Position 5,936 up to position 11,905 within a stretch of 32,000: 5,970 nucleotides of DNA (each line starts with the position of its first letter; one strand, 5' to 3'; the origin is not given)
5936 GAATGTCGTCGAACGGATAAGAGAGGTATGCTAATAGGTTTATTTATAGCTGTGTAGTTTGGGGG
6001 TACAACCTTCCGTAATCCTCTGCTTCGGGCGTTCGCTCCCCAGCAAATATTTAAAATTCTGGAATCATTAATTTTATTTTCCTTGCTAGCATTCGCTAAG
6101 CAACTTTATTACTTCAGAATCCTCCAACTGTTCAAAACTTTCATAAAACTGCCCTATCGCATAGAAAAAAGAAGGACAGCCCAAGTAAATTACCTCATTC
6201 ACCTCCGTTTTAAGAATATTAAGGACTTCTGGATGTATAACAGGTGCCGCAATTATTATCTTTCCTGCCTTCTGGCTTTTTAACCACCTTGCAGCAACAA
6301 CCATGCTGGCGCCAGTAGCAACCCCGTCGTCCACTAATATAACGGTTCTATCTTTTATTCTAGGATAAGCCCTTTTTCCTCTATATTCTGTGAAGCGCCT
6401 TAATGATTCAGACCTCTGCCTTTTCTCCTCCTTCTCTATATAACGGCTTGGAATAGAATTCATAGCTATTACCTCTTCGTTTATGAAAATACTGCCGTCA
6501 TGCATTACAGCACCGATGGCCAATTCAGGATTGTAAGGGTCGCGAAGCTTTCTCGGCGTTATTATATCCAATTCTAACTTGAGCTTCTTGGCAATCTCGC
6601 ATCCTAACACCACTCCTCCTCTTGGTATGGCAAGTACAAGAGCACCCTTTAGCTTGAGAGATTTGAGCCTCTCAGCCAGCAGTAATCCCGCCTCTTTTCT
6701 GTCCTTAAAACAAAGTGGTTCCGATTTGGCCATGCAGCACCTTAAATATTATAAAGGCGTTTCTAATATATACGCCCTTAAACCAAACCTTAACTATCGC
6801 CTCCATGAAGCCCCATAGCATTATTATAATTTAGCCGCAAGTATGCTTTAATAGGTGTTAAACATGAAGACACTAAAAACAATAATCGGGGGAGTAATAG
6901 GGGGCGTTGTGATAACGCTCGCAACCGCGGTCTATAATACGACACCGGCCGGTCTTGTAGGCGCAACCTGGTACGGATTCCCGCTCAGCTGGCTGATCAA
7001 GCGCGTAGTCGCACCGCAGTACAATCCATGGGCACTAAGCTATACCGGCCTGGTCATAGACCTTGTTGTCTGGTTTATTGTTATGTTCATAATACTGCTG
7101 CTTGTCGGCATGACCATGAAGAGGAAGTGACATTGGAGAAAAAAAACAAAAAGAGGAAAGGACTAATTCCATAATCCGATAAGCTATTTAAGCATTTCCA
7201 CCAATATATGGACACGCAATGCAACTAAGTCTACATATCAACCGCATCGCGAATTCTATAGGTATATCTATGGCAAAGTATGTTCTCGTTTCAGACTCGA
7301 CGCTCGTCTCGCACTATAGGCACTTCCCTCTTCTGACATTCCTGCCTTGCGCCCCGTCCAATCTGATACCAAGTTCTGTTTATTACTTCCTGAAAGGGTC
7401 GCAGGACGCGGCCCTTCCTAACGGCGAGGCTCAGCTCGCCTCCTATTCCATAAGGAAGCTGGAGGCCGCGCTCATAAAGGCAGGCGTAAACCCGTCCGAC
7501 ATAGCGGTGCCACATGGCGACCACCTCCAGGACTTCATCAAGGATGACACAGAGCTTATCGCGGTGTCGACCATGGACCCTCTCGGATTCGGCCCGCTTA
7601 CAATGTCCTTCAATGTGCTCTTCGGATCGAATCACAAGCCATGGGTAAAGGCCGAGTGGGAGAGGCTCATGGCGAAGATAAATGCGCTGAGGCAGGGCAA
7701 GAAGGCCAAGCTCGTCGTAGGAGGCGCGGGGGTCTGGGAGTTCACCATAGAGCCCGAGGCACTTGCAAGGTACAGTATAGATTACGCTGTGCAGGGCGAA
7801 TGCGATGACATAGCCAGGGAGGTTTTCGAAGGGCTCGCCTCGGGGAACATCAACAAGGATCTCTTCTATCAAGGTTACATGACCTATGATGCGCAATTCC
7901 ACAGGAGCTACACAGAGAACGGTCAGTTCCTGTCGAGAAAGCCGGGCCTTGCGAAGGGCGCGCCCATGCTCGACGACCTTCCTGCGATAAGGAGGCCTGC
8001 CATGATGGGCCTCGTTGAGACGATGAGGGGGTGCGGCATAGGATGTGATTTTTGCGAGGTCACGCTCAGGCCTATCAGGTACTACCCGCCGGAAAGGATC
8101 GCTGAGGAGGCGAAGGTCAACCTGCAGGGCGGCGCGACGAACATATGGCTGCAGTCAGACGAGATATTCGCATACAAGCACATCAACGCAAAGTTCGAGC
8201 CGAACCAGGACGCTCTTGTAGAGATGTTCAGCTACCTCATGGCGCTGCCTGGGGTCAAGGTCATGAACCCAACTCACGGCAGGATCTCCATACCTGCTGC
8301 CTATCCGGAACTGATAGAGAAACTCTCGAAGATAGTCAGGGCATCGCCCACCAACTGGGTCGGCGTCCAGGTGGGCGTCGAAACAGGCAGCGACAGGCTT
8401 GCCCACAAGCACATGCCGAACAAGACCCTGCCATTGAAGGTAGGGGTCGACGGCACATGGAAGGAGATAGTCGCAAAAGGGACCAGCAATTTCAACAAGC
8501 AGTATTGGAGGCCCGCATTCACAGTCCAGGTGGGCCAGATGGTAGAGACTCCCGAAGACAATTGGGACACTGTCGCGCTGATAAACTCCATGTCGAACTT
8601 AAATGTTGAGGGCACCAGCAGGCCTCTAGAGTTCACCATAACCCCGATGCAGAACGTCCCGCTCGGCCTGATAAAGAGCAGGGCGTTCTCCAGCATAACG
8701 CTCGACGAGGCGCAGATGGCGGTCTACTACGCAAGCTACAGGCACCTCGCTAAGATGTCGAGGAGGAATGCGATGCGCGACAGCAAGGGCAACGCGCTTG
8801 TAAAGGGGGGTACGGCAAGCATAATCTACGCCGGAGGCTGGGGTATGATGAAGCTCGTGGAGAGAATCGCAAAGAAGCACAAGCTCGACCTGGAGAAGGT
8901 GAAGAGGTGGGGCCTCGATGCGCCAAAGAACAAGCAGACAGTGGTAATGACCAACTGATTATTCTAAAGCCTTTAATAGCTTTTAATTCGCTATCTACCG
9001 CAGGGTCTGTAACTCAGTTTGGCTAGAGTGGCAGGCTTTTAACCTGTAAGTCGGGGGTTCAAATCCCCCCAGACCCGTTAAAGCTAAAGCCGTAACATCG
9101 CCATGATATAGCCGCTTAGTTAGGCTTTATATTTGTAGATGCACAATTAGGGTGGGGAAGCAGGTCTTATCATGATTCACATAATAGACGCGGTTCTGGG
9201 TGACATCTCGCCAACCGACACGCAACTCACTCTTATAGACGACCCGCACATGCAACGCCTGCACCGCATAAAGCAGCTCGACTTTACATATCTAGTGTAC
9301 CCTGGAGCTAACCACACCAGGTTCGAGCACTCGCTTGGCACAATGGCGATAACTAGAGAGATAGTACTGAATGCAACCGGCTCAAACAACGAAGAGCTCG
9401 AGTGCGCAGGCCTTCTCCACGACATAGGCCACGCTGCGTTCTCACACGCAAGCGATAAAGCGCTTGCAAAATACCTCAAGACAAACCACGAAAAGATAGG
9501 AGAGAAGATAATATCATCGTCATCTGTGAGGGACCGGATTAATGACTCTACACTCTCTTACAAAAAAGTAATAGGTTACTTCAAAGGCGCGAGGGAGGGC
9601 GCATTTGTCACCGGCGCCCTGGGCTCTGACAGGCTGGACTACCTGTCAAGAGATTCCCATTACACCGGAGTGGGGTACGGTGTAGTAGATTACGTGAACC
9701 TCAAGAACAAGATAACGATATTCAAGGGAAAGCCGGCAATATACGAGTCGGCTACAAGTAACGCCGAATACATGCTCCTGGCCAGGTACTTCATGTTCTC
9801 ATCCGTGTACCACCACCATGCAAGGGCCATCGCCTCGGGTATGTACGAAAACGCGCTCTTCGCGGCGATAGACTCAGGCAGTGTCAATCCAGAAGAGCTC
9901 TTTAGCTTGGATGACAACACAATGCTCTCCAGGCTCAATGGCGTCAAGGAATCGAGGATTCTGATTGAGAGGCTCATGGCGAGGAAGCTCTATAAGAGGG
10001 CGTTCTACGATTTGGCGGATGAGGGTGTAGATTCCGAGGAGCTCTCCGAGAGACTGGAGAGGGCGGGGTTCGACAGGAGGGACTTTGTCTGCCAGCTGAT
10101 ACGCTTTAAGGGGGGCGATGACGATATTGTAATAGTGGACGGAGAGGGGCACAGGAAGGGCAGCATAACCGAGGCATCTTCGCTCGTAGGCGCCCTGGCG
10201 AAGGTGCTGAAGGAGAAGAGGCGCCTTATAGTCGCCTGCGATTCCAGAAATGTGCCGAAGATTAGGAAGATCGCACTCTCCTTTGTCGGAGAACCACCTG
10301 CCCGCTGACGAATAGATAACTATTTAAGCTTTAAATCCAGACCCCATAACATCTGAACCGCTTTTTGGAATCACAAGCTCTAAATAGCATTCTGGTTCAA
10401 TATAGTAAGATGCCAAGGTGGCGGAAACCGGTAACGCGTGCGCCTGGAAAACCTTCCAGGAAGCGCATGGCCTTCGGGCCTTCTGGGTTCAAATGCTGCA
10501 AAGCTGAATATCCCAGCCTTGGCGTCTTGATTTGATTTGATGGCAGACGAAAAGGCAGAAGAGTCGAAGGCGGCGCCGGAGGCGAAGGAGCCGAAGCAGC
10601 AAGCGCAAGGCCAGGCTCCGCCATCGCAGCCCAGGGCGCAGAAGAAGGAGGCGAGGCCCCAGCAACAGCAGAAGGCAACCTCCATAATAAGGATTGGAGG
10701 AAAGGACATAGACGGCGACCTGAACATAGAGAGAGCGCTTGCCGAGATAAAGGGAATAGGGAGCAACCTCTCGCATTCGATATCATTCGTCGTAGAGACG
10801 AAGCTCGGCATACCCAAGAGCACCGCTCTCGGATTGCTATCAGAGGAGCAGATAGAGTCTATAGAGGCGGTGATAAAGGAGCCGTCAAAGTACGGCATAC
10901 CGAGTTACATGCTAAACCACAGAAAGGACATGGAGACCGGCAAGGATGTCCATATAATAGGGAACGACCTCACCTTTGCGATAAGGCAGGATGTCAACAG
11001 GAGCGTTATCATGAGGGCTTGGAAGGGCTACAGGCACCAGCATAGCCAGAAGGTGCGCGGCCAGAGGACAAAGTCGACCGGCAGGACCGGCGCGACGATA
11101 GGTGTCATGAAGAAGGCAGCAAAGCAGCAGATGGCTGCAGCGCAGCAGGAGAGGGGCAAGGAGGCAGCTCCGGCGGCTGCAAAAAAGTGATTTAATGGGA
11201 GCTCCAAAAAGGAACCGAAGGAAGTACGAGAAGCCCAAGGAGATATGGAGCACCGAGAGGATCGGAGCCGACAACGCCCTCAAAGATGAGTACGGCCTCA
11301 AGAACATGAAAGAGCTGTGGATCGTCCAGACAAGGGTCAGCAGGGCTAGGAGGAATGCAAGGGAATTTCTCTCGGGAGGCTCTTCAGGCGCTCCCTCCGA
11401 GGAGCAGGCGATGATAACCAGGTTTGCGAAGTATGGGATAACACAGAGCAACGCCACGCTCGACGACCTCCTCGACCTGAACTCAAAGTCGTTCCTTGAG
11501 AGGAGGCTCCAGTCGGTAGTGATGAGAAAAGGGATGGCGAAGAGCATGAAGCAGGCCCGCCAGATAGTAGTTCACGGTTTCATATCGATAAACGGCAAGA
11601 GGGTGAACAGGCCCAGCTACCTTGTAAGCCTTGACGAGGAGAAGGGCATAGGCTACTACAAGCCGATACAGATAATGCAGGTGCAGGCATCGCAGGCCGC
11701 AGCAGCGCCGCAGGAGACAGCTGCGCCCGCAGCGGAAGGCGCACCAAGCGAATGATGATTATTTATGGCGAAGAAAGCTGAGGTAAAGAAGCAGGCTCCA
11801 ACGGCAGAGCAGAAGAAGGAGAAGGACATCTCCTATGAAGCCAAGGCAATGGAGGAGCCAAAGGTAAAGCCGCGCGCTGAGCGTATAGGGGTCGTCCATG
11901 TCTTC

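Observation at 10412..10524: tRNA-Ser(GGA) carrying two short introns, one at the non-canonical 59/60 T-loop position, both with readable bulge-helix-bulge geometry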

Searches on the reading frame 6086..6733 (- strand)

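Call 9: search_protein_families(library=pfam, proteins=[window:6086-6733:-])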
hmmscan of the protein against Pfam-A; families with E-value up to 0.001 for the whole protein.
window:6086-6733:- (215 aa): 2 families
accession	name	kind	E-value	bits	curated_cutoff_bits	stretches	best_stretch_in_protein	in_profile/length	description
PF00156.33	Pribosyltran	-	9.8e-16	57.9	26.3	1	18-167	18-126/158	Phosphoribosyl transferase domain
PF14681.12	UPRTase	-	9.9e-05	22.3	27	1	125-180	117-174/206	Uracil phosphoribosyltransferase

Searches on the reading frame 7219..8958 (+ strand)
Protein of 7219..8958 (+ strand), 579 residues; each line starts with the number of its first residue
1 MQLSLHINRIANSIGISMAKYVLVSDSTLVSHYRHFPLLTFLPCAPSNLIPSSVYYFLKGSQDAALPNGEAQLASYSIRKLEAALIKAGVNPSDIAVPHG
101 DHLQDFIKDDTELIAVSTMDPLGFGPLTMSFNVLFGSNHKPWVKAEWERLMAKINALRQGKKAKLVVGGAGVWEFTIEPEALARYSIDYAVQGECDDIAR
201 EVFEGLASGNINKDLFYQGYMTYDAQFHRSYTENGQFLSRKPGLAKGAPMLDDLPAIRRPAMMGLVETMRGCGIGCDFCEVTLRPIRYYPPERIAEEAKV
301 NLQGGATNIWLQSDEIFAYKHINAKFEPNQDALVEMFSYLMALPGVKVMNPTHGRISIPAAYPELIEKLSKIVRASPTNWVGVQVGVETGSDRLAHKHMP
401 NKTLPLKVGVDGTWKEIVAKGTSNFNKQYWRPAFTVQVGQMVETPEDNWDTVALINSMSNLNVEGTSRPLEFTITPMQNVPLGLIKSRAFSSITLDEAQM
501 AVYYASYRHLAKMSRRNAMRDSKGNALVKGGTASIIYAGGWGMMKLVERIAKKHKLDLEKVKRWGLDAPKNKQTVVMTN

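Call 9: search_protein_families(library=pfam, proteins=[window:7219-8958:+])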
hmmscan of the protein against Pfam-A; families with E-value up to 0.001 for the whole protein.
window:7219-8958:+ (579 aa): 1 family
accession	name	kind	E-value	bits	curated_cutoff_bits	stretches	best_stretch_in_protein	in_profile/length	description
PF04055.27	Radical_SAM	-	1.8e-07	31.9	29.5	1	266-403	1-125/166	Radical SAM superfamily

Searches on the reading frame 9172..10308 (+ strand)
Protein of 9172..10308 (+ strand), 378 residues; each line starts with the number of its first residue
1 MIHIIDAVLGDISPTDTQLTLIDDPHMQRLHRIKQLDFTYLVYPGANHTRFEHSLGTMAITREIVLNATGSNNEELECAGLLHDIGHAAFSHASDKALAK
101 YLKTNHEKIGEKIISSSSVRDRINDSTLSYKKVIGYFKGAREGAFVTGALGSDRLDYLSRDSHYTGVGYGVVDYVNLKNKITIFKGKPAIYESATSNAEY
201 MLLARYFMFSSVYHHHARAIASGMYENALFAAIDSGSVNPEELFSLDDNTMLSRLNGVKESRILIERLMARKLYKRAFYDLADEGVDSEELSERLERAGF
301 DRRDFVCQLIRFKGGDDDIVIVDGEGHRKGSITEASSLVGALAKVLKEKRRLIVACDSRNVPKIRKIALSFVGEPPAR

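Call 9: search_protein_families(library=pfam, proteins=[window:9172-10308:+])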
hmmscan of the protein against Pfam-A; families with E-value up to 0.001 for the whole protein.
window:9172-10308:+ (378 aa): 3 families
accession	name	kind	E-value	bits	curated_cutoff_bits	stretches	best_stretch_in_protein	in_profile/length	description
PF19276.4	HD_assoc_2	-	6.3e-25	88.4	23.1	1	172-370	1-209/222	HD associated region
PF01966.28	HD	-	1.6e-12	48.1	22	1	50-123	1-75/116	HD domain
PF08668.18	HDOD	-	2e-05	24.6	22.9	1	52-107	97-152/196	HDOD domain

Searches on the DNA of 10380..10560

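Call 6: search_rna_families(source=window, start=10380, end=10560, threshold=evalue, max_evalue=10, show_alignments=3)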
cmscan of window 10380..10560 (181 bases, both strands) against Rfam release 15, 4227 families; matches with E-value up to 10: 3.
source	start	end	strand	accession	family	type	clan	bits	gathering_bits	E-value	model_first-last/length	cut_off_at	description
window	10401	10549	-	RF01206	snoR109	Gene; snRNA; snoRNA; HACA-box;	-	14.3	34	6.5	1-92/92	no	Small nucleolar RNA snoR109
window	10412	10489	+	RF00005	tRNA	Gene; tRNA;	CL00001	13.2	29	3.9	1-71/71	no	tRNA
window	10492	10549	+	RF02475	GlsR6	Gene; snRNA; snoRNA; CD-box;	-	9.2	75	7.1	1-59/59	no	Small nucleolar RNA GlsR6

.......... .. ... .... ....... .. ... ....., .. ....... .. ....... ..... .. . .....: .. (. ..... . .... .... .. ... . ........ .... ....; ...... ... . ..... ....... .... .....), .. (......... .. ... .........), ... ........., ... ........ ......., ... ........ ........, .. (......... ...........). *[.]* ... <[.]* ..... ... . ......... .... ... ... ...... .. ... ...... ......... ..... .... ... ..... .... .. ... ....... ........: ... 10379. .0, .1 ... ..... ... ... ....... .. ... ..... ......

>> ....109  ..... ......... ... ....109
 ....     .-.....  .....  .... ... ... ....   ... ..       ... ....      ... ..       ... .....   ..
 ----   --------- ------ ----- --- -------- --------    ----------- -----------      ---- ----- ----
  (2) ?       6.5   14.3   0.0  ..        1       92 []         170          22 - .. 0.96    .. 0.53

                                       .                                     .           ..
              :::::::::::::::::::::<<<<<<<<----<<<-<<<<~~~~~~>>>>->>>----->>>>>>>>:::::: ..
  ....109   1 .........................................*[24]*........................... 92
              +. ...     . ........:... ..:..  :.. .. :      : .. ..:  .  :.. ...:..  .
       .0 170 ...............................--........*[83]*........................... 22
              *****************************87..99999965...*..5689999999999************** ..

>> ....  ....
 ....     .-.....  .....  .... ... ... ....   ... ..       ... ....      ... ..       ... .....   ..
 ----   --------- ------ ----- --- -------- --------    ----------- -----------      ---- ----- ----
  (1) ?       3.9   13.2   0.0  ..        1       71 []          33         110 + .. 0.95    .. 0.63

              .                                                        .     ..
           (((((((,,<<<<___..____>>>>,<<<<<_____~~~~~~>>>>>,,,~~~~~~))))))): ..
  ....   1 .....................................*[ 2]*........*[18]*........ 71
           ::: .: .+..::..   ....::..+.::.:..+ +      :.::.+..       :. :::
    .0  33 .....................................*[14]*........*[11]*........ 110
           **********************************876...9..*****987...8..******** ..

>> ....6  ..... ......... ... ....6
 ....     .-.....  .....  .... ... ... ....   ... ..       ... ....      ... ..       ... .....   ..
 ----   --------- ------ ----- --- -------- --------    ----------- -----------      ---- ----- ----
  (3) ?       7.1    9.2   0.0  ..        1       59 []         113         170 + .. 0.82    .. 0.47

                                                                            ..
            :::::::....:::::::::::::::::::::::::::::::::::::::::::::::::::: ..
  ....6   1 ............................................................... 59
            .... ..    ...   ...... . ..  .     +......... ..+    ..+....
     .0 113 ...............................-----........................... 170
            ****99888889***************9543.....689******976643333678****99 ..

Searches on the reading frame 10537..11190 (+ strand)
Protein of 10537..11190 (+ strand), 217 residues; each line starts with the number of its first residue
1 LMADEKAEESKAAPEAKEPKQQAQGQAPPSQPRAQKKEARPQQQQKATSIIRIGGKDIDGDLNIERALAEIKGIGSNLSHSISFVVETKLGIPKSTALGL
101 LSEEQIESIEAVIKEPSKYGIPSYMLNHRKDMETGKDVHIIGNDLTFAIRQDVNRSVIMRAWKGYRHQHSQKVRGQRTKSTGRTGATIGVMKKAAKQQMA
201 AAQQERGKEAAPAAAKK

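Call 9: search_protein_families(library=pfam, proteins=[window:10537-11190:+])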
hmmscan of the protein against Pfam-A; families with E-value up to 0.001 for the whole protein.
window:10537-11190:+ (217 aa): 1 family
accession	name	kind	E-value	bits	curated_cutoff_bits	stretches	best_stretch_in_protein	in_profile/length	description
PF00416.27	Ribosomal_S13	-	1.9e-34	119.2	31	1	52-184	1-128/128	Ribosomal protein S13/S18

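Call 11: find_related_loci(query=window:10537-11190:+, collection=genome_contigs, flank=4000)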
Query window:10537-11190:+ (217 aa) in genome_contigs; peptide patterns used: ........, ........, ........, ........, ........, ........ (x = any residue, [..] = any of these).
133 stretches matched a pattern; 30 encode a relative of the query (tblastn E <= 1e-3); 30 distinct loci.
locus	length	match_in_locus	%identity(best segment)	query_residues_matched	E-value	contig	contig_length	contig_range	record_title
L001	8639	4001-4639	73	1-217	6e-96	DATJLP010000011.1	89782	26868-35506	MAG TPA_asm: Candidatus Acidoferrum sp. isolate SMAG_U14812 k141_3380450, whole genome shotgun sequence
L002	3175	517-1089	79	27-217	1e-92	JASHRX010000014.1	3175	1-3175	MAG: Candidatus Micrarchaeota archaeon isolate JOPF112 JOPF_NEAR_contig_314427, whole genome shotgun sequence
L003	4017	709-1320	69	2-205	1e-90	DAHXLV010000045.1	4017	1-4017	MAG TPA_asm: Candidatus Micrarchaeota archaeon isolate clean1605 k141_1267360, whole genome shotgun sequence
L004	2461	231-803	67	2-191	6e-87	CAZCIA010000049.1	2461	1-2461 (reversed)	MAG TPA_asm: Candidatus Micrarchaeota archaeon isolate SRP271791_co2_84 genome assembly, contig: NODE_16082_length_2461_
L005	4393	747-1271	79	36-210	4e-83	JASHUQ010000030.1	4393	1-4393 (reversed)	MAG: Candidatus Micrarchaeota archaeon isolate JOPF183 JOPF_N043_contig_28223, whole genome shotgun sequence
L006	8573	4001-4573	64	2-191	4e-80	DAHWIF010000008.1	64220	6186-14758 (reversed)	MAG TPA_asm: Candidatus Micrarchaeota archaeon isolate clean1292 k141_795798, whole genome shotgun sequence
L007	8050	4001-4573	64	2-191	6e-80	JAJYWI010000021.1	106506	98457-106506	MAG: Candidatus Micrarchaeota archaeon isolate FK3.bin110 NODE_269_length_106506_cov_1.773987, whole genome shotgun sequ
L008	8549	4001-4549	55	38-213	2e-66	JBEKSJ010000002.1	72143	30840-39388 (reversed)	MAG: Candidatus Micrarchaeaceae archaeon isolate SPRUCE 531 SPRUCE_531_2, whole genome shotgun sequence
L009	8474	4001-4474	59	33-190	1e-65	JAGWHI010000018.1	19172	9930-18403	MAG: Candidatus Micrarchaeota archaeon isolate REEA75 REEA75-150_4420, whole genome shotgun sequence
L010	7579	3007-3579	52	2-194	5e-62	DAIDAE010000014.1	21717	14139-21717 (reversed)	MAG TPA_asm: Candidatus Micrarchaeaceae archaeon isolate clean1832 NODE_14_length_21717_cov_8.224723, whole genome shotg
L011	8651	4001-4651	51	5-217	2e-60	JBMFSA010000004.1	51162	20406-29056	MAG: Candidatus Micrarchaeia archaeon isolate KM4345-13 NODE_4_length_51162_cov_40.055829, whole genome shotgun sequence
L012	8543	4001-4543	50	9-196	5e-61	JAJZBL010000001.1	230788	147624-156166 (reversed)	MAG: Candidatus Micrarchaeota archaeon isolate HSP2.bin36 NODE_9_length_230788_cov_4.342884, whole genome shotgun sequen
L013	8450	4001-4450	47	43-192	7e-45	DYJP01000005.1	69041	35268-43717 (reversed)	MAG TPA_asm: Candidatus Micrarchaeum sp. isolate SulCav_AS07-7_42_18 SulCav_AS07_7_294_length_69041_cov_9_849810, whole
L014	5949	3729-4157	46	49-191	1e-44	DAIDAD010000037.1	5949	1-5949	MAG TPA_asm: Candidatus Micrarchaeaceae archaeon isolate clean1831 NODE_37_length_5949_cov_2.968665, whole genome shotgu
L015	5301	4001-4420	51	50-193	3e-44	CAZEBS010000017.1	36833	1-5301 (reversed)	MAG TPA_asm: uncultured Candidatus Bathyarchaeia archaeon isolate SRP323688_co1_125 genome assembly, contig: NODE_2065_l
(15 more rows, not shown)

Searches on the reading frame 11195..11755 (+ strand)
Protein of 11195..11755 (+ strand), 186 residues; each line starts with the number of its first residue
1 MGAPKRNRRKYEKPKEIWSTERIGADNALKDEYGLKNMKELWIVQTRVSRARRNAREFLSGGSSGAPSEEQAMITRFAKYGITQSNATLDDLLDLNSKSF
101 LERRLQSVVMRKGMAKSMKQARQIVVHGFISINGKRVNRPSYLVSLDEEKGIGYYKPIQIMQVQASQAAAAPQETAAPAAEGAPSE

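Call 10: search_protein_families(library=pfam, proteins=[window:11195-11755:+])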
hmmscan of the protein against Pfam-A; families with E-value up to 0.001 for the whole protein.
window:11195-11755:+ (186 aa): 2 families
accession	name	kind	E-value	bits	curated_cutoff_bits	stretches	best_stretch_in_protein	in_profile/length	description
PF01479.30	S4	-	1.4e-13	50.7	22.8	1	103-148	1-46/48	S4 domain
PF22421.1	SYY_C-terminal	-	4.4e-09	36.5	27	1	103-147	19-63/83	Tyrosine--tRNA ligase SYY-like C-terminal domain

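Call 62: find_encoding_contigs(protein=window:11195-11755:+, flank=2000, max_places=5)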
Protein window:11195-11755:+ (186 aa): no gene with exactly this product is on record in the collection.
